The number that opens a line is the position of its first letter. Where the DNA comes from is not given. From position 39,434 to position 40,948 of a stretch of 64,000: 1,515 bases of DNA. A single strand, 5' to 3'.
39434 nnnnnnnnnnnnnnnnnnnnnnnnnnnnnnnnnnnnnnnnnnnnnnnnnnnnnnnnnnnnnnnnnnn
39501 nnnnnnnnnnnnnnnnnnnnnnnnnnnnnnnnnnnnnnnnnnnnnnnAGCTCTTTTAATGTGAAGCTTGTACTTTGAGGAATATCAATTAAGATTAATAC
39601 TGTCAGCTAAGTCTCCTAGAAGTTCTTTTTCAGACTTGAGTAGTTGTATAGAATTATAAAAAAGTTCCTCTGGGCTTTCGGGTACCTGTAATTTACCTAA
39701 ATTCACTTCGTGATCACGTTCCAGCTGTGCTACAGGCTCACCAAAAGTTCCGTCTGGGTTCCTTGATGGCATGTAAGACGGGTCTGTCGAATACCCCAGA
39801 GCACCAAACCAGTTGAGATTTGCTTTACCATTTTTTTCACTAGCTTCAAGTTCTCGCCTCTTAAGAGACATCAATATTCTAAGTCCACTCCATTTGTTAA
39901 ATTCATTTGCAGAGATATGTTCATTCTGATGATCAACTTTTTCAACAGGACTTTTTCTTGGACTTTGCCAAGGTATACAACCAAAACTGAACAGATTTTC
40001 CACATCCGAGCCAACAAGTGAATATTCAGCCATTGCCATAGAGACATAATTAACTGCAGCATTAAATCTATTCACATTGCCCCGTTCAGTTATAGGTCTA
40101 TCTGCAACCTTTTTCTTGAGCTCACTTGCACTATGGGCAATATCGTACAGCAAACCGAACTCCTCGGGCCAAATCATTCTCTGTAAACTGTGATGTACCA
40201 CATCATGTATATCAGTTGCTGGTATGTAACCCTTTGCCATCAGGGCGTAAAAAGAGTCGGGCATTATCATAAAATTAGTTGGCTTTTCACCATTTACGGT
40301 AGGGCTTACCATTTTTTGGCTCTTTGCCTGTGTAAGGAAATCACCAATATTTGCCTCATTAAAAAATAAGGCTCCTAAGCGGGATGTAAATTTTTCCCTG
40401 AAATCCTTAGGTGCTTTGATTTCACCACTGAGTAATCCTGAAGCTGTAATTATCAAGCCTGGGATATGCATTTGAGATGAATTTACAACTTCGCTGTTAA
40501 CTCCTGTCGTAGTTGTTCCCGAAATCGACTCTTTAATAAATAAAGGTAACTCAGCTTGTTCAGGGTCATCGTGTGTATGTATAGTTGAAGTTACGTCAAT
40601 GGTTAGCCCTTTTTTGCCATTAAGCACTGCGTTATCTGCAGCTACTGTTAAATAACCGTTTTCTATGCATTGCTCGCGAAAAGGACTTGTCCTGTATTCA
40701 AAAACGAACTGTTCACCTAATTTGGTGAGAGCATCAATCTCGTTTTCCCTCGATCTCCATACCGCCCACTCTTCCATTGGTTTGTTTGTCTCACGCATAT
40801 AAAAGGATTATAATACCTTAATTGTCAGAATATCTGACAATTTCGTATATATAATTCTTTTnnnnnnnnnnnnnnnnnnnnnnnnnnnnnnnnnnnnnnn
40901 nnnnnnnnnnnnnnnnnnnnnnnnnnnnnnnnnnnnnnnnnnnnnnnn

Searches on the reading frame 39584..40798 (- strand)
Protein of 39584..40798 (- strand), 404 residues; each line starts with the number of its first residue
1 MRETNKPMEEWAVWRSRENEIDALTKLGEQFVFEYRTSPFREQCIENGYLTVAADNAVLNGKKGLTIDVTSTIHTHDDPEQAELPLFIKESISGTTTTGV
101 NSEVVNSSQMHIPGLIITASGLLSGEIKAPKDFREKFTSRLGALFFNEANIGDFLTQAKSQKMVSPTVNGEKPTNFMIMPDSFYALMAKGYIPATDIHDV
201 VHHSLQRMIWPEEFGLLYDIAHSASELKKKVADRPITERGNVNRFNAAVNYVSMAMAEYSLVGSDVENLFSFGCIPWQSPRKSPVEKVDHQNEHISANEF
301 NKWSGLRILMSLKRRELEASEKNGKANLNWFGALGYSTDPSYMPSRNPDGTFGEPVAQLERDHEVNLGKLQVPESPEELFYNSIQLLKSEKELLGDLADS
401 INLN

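Call 3: search_protein_families(library=pfam, proteins=[window:39584-40798:-], max_evalue=0.01)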
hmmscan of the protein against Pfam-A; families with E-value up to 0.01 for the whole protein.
window:39584-40798:- (404 aa): 0 families

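Call 4: search_protein_families(library=padloc, proteins=[window:39584-40798:-], max_evalue=0.01)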
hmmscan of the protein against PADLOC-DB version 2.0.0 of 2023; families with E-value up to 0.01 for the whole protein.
window:39584-40798:- (404 aa): 0 families

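Call 5: search_protein_families(library=ncbifam, proteins=[window:39584-40798:-], max_evalue=0.01)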
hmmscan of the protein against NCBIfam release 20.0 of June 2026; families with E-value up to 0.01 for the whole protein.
window:39584-40798:- (404 aa): 0 families

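Call 47: search_protein_families(library=phrogs, proteins=[window:39584-40798:-], max_evalue=0.01)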
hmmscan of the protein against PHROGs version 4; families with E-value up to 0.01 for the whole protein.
window:39584-40798:- (404 aa): 0 families

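Call 75: search_solved_structures(query=window:39584-40798:-, max_evalue=1)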
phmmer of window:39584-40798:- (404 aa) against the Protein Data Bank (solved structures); distinct sequences matched with E-value up to 1: 0.

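Call 77: find_related_loci(query=window:39584-40798:-, collection=viral_contigs, flank=5000)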
Query window:39584-40798:- (404 aa) in viral_contigs; peptide patterns used: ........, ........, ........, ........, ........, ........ (x = any residue, [..] = any of these).
2 stretches matched a pattern, but none encodes a relative of the query by tblastn (E <= 1e-3).
